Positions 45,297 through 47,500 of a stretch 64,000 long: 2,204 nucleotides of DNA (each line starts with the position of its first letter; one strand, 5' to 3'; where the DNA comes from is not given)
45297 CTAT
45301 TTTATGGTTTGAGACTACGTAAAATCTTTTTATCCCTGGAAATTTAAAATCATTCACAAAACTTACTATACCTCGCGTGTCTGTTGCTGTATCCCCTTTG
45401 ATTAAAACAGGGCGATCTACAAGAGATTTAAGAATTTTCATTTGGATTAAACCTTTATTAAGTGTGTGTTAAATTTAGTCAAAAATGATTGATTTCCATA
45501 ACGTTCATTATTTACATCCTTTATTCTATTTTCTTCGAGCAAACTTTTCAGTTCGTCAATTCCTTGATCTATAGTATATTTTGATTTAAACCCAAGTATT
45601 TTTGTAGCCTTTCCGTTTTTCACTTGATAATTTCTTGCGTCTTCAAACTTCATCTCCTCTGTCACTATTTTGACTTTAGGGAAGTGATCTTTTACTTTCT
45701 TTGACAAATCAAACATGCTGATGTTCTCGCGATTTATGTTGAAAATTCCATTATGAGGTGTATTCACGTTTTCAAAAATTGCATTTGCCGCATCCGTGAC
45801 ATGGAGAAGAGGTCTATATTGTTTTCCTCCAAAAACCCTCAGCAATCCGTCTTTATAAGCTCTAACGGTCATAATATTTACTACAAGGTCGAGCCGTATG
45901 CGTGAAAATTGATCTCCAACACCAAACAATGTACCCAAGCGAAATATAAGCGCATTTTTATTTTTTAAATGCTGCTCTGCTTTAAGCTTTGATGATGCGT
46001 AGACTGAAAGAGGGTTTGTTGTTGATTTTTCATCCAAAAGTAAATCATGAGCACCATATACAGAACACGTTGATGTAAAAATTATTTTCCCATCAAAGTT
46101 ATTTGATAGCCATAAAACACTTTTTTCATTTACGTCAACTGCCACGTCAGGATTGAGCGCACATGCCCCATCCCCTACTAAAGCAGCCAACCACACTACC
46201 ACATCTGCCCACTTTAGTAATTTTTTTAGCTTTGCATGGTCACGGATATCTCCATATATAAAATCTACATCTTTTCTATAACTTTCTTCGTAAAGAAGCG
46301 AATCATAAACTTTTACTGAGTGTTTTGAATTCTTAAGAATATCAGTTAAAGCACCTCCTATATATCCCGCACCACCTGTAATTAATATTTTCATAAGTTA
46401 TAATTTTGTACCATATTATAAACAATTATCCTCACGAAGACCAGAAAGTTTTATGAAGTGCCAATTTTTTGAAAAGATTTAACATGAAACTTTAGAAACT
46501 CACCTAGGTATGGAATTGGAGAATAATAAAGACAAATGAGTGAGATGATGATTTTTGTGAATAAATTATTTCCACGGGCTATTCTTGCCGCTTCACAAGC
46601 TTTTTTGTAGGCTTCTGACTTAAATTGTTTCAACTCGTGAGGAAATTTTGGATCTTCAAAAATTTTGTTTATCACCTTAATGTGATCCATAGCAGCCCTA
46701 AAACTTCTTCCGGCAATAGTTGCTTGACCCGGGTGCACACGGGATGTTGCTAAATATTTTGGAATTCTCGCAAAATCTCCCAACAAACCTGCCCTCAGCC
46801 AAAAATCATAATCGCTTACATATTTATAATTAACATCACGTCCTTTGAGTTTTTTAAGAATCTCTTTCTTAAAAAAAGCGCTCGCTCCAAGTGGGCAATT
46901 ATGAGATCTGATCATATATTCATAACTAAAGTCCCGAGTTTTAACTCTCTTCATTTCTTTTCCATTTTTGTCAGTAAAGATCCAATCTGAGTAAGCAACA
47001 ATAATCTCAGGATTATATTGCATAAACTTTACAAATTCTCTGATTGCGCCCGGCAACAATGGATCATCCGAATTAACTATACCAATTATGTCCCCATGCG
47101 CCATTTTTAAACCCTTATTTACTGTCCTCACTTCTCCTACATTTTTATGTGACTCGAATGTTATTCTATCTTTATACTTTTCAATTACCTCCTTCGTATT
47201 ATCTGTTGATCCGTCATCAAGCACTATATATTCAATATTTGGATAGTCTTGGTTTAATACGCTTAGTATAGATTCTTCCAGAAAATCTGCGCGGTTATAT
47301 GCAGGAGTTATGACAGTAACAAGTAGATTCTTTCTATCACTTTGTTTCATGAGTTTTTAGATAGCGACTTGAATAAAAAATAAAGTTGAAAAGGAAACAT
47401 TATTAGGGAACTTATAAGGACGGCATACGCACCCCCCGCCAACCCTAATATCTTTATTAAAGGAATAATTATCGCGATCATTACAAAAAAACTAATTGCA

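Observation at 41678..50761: Deoxysugar tailoring cassette with duplicated TylC3-type C-methyltransferases: a candidate branched-chain methylated 6-deoxyhexose pathway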

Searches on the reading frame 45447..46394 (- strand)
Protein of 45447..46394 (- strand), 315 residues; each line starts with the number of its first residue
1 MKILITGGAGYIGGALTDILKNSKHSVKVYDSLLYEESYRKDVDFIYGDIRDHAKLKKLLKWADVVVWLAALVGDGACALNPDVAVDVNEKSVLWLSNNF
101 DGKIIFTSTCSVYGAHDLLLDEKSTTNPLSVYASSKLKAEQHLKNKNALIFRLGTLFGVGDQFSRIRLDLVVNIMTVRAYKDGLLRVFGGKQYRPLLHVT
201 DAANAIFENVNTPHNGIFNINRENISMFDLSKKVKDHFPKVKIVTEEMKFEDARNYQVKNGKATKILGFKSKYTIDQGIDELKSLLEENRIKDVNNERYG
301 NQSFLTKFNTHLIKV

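Call 3: search_protein_families(library=pfam, proteins=[window:45447-46394:-], max_evalue=0.01)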
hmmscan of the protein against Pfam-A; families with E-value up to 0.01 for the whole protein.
window:45447-46394:- (315 aa): 7 families
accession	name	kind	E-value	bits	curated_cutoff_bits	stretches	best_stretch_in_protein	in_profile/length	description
PF01370.27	Epimerase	-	3.1e-29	102.5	20.9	1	3-220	1-239/240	NAD dependent epimerase/dehydratase family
PF16363.11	GDP_Man_Dehyd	-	3.8e-19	69.8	27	1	4-281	1-331/332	GDP-mannose 4,6 dehydratase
PF04321.23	RmlD_sub_bind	-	5.3e-17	62.2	27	1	1-240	1-233/287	RmlD substrate binding domain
PF01073.25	3Beta_HSD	-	1.8e-11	44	22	1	4-152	1-166/280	3-beta hydroxysteroid dehydrogenase/isomerase family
PF05368.20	NmrA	-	4.7e-06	26.8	27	1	2-68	4-75/298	NmrA-like family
PF13460.12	NAD_binding_10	-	0.00018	21.8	27.2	1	7-146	1-134/184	NAD(P)H-binding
PF02719.21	Polysacc_synt_2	-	0.0011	18.7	20.2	1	3-145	1-151/293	Polysaccharide biosynthesis protein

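Call 4: search_protein_families(library=ncbifam, proteins=[window:45447-46394:-], max_evalue=0.01)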
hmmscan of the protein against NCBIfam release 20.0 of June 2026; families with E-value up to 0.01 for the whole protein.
window:45447-46394:- (315 aa): 26 families (the best 25 are shown)
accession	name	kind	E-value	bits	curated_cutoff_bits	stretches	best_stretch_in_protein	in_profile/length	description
TIGR01179.1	galE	equivalog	6.1e-20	71.3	262.3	1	2-276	1-315/332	UDP-glucose 4-epimerase GalE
TIGR01214.1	rmlD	equivalog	1.7e-17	63.5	224.05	1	2-243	1-231/285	dTDP-4-dehydrorhamnose reductase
TIGR04180.1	EDH_00030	hypoth_equivalog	7.4e-15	54.8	475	1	3-143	1-156/297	NAD-dependent 4,6-dehydratase LegB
TIGR01181.1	dTDP_gluc_dehyt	equivalog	1e-14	54.4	365.1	1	2-281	1-306/321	dTDP-glucose 4,6-dehydratase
TIGR02197.1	heptose_epim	equivalog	3e-14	52.9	274.6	1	3-257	1-280/316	ADP-glyceromanno-heptose 6-epimerase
NF043036.1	ErythonDh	equivalog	9.8e-11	41.4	325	1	1-140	1-157/321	D-erythronate dehydrogenase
TIGR03589.1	PseB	equivalog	3.1e-09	36.2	407.75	1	2-284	6-288/324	UDP-N-acetylglucosamine 4,6-dehydratase (inverting)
NF042422.1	oxyalk_red_OleD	equivalog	4.7e-09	36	580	1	1-145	1-152/329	2-alkyl-3-oxoalkanoate reductase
NF042423.1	oxyalk_red_Shew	equivalog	1.9e-08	33.8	580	1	2-148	10-161/331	2-alkyl-3-oxoalkanoate reductase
NF007956.0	PRK10675.1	subfamily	2.2e-08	33.6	394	1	1-145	1-162/338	UDP-glucose 4-epimerase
NF007490.0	PRK10084.1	subfamily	2.2e-08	33.5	649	1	1-38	1-39/361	dTDP-glucose 4,6-dehydratase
TIGR03466.1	HpnA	hypoth_equivalog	8.9e-08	31.4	367.65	1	1-145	1-154/327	hopanoid-associated sugar epimerase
NF058621.1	DiazavRedAvaA7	equivalog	2.8e-07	30.5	400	1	144-222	159-231/304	3-diazoavenalumate denitrifying reductase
NF007582.0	PRK10217.1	equivalog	3.2e-07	29.8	698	1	2-223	3-254/355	dTDP-glucose 4,6-dehydratase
NF004520.0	PRK05865.1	equivalog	4.5e-07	28.1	1509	1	1-120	1-114/854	sugar epimerase family protein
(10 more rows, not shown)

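Call 13: search_solved_structures(query=window:45447-46394:-, max_evalue=0.001)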
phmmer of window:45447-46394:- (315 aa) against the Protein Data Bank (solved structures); distinct sequences matched with E-value up to 0.001: 65 (the best 60 are shown).
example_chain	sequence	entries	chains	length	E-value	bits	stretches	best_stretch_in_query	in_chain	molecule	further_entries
6vo6_A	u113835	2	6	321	2.6e-38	135.5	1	2-297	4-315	Putative sugar-nucleotide epimerase/dehydratease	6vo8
2ggs_A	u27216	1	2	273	7.5e-14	55.2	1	1-276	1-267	273aa long hypothetical dTDP-4-dehydrorhamnose reductase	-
8rdg_A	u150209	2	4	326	1e-13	54.7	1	1-229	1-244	SDR family NAD(P)-dependent oxidoreductase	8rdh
8rdi_A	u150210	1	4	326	3.6e-13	52.9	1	1-229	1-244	SDR family NAD(P)-dependent oxidoreductase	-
6wjb_A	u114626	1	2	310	1e-11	48.2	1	2-214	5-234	NAD-dependent epimerase/dehydratase family protein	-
6bwl_A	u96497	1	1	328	1.1e-11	48.1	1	1-291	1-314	Pal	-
6wj9_A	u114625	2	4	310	5.1e-11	45.9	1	2-214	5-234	NAD-dependent epimerase/dehydratase family protein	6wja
3ehe_A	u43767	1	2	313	6.7e-11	45.5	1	3-224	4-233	UDP-glucose 4-epimerase (GalE-1)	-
6dnt_A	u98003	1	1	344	1e-10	44.9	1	3-222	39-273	NAD-dependent epimerase/dehydratase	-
3vps_A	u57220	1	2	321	1e-09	41.6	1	102-280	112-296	NAD-dependent epimerase/dehydratase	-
4twr_A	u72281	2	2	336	1.2e-09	41.4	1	3-144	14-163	NAD binding site:NAD-dependent epimerase/dehydratase:UDP-glucose 4-epimerase | UDP-glucose 4-epimerase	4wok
8vr2_A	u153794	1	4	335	1.8e-09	40.8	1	2-286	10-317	NAD-dependent epimerase/dehydratase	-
2c20_A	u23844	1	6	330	2.8e-09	40.2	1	3-143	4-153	UDP-GLUCOSE 4-EPIMERASE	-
8wxk_A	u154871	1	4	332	4.7e-09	39.4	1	2-144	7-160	UDP-glucose 4-epimerase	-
4lk3_A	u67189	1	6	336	1e-08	38.3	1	2-283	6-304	UDP-glucuronic acid decarboxylase 1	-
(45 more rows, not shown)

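Call 20: search_solved_structures(query=window:45447-46394:-, max_evalue=1e-20, show_alignments=1)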
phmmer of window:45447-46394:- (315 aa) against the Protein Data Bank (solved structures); distinct sequences matched with E-value up to 1e-20: 1.
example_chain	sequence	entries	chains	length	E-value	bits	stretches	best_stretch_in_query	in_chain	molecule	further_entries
6vo6_A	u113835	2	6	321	2.6e-38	135.5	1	2-297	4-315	Putative sugar-nucleotide epimerase/dehydratease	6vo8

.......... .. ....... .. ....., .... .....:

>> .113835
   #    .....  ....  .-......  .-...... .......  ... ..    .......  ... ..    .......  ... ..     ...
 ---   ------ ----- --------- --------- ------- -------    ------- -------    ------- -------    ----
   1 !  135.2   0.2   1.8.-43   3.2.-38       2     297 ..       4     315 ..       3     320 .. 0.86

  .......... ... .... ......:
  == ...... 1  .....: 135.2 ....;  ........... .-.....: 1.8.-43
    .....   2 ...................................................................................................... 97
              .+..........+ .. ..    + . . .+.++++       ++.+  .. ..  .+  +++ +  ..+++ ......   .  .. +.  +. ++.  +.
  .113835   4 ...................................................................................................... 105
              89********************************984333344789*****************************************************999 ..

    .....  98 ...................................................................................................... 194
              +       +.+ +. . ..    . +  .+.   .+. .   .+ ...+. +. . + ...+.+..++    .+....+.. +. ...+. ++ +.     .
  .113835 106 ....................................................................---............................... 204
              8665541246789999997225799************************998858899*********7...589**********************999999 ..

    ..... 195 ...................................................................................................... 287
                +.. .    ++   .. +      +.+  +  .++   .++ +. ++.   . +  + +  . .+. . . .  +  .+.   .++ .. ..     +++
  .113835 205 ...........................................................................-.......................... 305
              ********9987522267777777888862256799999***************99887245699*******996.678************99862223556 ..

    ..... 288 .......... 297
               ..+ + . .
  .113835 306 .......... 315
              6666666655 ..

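Call 39: find_homologous_proteins(query=window:45447-46394:-, max_evalue=1e-15)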
Query window:45447-46394:- (315 aa): 6404 proteins with E <= 1e-15 among 8000 candidates; the best 120 are listed.
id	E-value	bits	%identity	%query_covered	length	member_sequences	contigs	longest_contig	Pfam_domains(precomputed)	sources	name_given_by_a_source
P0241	1.2e-205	700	100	100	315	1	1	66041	PF04321.24,PF16363.12,PF05368.20,PF01073.26,PF01370.28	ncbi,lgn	-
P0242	7.5e-166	569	80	100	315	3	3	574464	PF04321.24,PF16363.12,PF01073.26,PF01370.28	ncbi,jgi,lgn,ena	-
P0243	1.9e-165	568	81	99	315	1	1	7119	PF04321.24,PF16363.12,PF01073.26,PF01370.28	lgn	-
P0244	7.6e-164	563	78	100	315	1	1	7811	PF04321.24,PF16363.12,PF02719.22,PF01073.26,PF01370.28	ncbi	-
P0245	5.3e-162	556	79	99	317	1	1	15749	PF04321.24,PF16363.12,PF01073.26,PF01370.28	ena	-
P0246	5.9e-162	556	80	99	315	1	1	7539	PF04321.24,PF16363.12,PF01073.26,PF01370.28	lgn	-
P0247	7.0e-161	553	79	99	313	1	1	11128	PF04321.24,PF16363.12,PF01073.26,PF13460.13,PF01370.28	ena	-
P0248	2.6e-160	551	79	99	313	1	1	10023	PF04321.24,PF16363.12,PF01073.26,PF13460.13,PF01370.28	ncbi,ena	-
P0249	4.6e-160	550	78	99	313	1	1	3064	PF04321.24,PF16363.12,PF01073.26,PF01370.28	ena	-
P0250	8.7e-159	546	78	99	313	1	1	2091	PF04321.24,PF16363.12,PF01073.26,PF13460.13,PF01370.28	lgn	-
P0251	1.1e-158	546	79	99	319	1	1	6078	PF04321.24,PF16363.12,PF01073.26,PF13460.13,PF01370.28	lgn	-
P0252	1.1e-158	546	77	99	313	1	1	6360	PF04321.24,PF16363.12,PF01073.26,PF13460.13,PF01370.28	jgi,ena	-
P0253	3.0e-158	544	77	100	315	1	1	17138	PF04321.24,PF16363.12,PF02719.22,PF01073.26,PF01370.28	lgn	-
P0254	7.8e-158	543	77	100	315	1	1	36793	PF04321.24,PF16363.12,PF01073.26,PF13460.13,PF01370.28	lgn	-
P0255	8.2e-158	543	77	99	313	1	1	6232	PF04321.24,PF16363.12,PF01073.26,PF13460.13,PF01370.28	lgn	-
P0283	1.9e-133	463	64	99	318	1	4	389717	PF04321.24,PF16363.12,PF01073.26,PF13460.13,PF01370.28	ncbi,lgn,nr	ncbi:NAD(P)-dependent oxidoreductase [Candidatus Saccharibacteria bacterium CPR2]|nr:NAD(P)-dependen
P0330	3.5e-131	455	62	99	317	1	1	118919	PF04321.24,PF16363.12,PF01073.26,PF13460.13,PF01370.28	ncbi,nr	ncbi:MAG: SDR family oxidoreductase [Chloroflexi bacterium]|nr:SDR family oxidoreductase [Chloroflex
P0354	2.2e-130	453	64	99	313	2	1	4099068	PF04321.24,PF16363.12,PF01073.26,PF01370.28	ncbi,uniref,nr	ncbi:SDR family oxidoreductase [Geobacter sp. FeAm09]|uniref:NAD-dependent epimerase/dehydratase fam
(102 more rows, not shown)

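Call 40: find_encoding_contigs(protein=P0354, flank=9000, max_places=1)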
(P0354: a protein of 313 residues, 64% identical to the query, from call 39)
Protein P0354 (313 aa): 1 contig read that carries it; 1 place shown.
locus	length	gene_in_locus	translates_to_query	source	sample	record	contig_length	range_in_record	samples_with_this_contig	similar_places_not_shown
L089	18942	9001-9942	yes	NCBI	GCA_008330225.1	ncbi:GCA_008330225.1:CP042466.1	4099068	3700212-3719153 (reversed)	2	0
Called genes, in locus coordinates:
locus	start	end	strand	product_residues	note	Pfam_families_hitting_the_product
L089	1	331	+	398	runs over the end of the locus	-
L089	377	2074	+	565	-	PF02203:TarH (weak), PF12729:4HB_MCP_1, PF00672:HAMP, PF00015:MCPsignal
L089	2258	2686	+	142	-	-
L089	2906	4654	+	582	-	PF00664:ABC_membrane, PF00005:ABC_tran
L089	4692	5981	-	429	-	PF01103:Omp85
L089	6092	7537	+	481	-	PF00672:HAMP, PF00512:HisKA, PF02518:HATPase_c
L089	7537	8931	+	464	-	PF00072:Response_reg, PF00158:Sigma54_activat, PF14532:Sigma54_activ_2, PF07728:AAA_5 (weak), PF25601:AAA_lid_14, PF02954:HTH_8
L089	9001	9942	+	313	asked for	PF01073:3Beta_HSD (weak), PF01370:Epimerase, PF04321:RmlD_sub_bind, PF16363:GDP_Man_Dehyd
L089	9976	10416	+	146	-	PF00908:dTDP_sugar_isom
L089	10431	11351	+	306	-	PF01370:Epimerase, PF04321:RmlD_sub_bind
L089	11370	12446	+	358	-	PF02350:Epimerase_2, PF13579:Glyco_trans_4_4 (faint)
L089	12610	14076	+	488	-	PF08241:Methyltransf_11, PF08242:Methyltransf_12 (faint), PF13649:Methyltransf_25 (faint), PF13847:Methyltransf_31 (faint)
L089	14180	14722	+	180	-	-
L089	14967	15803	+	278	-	-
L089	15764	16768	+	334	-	PF00535:Glycos_transf_2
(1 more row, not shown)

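Call 41: find_encoding_contigs(protein=P0330, flank=9000, max_places=1)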
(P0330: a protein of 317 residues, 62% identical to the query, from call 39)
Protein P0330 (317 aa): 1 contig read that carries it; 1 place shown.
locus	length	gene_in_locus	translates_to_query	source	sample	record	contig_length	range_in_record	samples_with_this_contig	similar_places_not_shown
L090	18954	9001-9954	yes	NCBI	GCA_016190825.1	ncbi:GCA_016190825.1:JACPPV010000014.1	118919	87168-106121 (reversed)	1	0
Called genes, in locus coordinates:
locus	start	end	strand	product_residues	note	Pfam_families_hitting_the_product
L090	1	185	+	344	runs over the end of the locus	PF00288:GHMP_kinases_N, PF08544:GHMP_kinases_C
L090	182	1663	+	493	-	PF02310:B12-binding, PF04055:Radical_SAM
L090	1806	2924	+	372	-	PF01041:DegT_DnrJ_EryC1, PF01212:Beta_elim_lyase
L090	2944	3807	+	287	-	PF01061:ABC2_membrane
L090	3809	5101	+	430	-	PF00005:ABC_tran, PF13304:AAA_21 (faint), PF14524:Wzt_C (weak)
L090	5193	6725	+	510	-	PF00535:Glycos_transf_2, PF10111:Glyco_tranf_2_2, PF13641:Glyco_tranf_2_3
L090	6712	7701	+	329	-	PF00535:Glycos_transf_2, PF10111:Glyco_tranf_2_2, PF13641:Glyco_tranf_2_3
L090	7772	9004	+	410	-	PF13477:Glyco_trans_4_2, PF13692:Glyco_trans_1_4, PF00534:Glycos_transf_1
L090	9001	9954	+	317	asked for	PF01073:3Beta_HSD, PF01370:Epimerase, PF04321:RmlD_sub_bind, PF13460:NAD_binding_10 (weak), PF16363:GDP_Man_Dehyd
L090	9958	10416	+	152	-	PF00908:dTDP_sugar_isom, PF05523:FdtA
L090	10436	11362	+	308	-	PF01370:Epimerase, PF04321:RmlD_sub_bind, PF13460:NAD_binding_10 (faint)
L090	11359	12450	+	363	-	PF02350:Epimerase_2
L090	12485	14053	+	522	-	-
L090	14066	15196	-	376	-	PF13439:Glyco_transf_4, PF13579:Glyco_trans_4_4, PF20706:GT4-conflict, PF00534:Glycos_transf_1, PF13692:Glyco_trans_1_4, PF13524:Glyco_trans_1_2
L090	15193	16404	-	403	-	PF13439:Glyco_transf_4, PF13579:Glyco_trans_4_4, PF00534:Glycos_transf_1, PF13692:Glyco_trans_1_4, PF13524:Glyco_trans_1_2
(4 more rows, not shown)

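Call 42: find_encoding_contigs(protein=P0283, flank=9000, max_places=1)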
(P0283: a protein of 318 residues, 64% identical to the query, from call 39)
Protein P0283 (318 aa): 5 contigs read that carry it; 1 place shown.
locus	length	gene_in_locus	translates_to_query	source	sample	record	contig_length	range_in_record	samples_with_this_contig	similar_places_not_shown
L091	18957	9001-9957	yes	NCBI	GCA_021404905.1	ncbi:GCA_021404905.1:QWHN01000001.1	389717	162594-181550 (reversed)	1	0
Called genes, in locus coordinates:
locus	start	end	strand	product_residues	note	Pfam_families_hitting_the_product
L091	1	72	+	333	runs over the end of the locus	PF13641:Glyco_tranf_2_3 (weak), PF00535:Glycos_transf_2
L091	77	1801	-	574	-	-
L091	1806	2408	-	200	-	-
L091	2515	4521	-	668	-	PF24677:DUF7657, PF24672:DUF7654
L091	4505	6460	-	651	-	PF24677:DUF7657, PF24672:DUF7654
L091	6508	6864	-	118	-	-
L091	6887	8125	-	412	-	PF00534:Glycos_transf_1, PF13692:Glyco_trans_1_4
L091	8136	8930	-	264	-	PF13489:Methyltransf_23, PF05175:MTS (weak), PF13847:Methyltransf_31, PF08241:Methyltransf_11, PF08242:Methyltransf_12, PF13649:Methyltransf_25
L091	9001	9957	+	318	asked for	PF01073:3Beta_HSD, PF01370:Epimerase, PF04321:RmlD_sub_bind, PF13460:NAD_binding_10, PF16363:GDP_Man_Dehyd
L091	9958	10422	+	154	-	PF00908:dTDP_sugar_isom, PF05523:FdtA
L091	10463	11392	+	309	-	PF01370:Epimerase, PF04321:RmlD_sub_bind, PF13561:adh_short_C2 (faint)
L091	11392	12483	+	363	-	PF02350:Epimerase_2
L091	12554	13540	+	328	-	PF01933:CofD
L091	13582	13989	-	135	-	PF10066:DUF2304 (faint)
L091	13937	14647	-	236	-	PF00535:Glycos_transf_2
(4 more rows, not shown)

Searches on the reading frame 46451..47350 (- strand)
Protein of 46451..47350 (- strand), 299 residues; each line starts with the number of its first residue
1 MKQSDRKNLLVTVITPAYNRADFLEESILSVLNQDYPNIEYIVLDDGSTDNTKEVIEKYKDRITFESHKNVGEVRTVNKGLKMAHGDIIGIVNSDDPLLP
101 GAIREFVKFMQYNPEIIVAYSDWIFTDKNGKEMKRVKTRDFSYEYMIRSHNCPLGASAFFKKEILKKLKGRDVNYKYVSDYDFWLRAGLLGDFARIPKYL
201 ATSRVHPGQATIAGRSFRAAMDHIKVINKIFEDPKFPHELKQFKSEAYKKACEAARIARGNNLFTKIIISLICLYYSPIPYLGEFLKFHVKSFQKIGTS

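Call 3: search_protein_families(library=pfam, proteins=[window:46451-47350:-], max_evalue=0.01)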
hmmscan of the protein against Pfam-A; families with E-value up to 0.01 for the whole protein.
window:46451-47350:- (299 aa): 4 families
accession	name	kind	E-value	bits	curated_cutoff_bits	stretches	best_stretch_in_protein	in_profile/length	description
PF00535.33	Glycos_transf_2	-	2.5e-31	109.3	23.3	1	12-135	1-129/168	Glycosyl transferase family 2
PF13641.12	Glyco_tranf_2_3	-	3e-11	44.2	27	1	11-189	3-196/230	Glycosyltransferase like family 2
PF10111.15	Glyco_tranf_2_2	-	1.9e-10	41.1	27.3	1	13-190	2-202/276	Glycosyltransferase like family 2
PF13632.12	Glyco_trans_2_3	-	0.0022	18.3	27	1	89-202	2-121/198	Glycosyl transferase family group 2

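Call 4: search_protein_families(library=ncbifam, proteins=[window:46451-47350:-], max_evalue=0.01)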
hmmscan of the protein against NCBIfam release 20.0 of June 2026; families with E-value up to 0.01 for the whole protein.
window:46451-47350:- (299 aa): 24 families
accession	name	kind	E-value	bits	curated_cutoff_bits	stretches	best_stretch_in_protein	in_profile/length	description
NF047683.1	TeichurnBiosyTuaG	equivalog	8.5e-22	78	400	1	7-148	4-150/252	teichuronic acid biosynthesis protein TuaG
NF053739.1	GlytfEpsEBac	equivalog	5.4e-20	71.5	450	1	11-230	3-227/265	glycosyltransferase EpsE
NF007482.0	PRK10073.1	equivalog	1.3e-17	63.8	423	1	8-129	5-130/334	glycosyltransferase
TIGR03937.1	PgaC_IcaA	equivalog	1.5e-17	63.7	422.3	1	6-116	42-156/407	poly-beta-1,6-N-acetyl-D-glucosamine synthase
NF050050.1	ProtGlycPglI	equivalog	1.2e-15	57.7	500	1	11-111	4-109/306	GalNAc(5)-diNAcBac-PP-undecaprenol beta-1,3-glucosyltransferase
NF041875.1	EPS_EpsD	equivalog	8.6e-14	51.7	370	1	11-115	1-109/325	exopolysaccharide biosynthesis glycosyltransferase EpsD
TIGR04283.1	glyco_like_mftF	equivalog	1.3e-12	47.8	182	1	12-205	2-187/221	TIGR04283 family arsenosugar biosynthesis glycosyltransferase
TIGR04009.1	wcaE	equivalog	6.6e-12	45.2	369.2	1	10-183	2-174/248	colanic acid biosynthesis glycosyltransferase WcaE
TIGR03111.1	glyc2_xrt_Gpos1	hypoth_equivalog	9.1e-12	44.5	363.95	1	10-137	50-180/439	TIGR03111 family XrtG-associated glycosyltransferase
NF038299.1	EPS_HpsN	equivalog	2.8e-10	39.7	425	1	10-118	2-114/317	hormogonium polysaccharide biosynthesis glycosyltransferase HpsN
NF041394.1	GtaseAglG_Halo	equivalog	3.1e-10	39.8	440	1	11-113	5-110/304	glucosyl-dolichyl phosphate glucuronosyltransferase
NF007453.0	PRK10018.1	equivalog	7.4e-10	38.9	382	1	7-111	4-112/280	colanic acid biosynthesis glycosyltransferase WcaA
TIGR04017.1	WcaA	equivalog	7.9e-09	35.5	495.75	1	7-110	3-110/279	colanic acid biosynthesis glycosyltransferase WcaA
TIGR04440.1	glyco_TIGR04440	domain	2.1e-08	34.2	70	1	11-143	2-139/215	TIGR00180 family glycosyltransferase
TIGR03469.1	HpnB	hypoth_equivalog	7.4e-08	31.8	379.25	1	11-71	46-107/386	hopene-associated glycosyltransferase HpnB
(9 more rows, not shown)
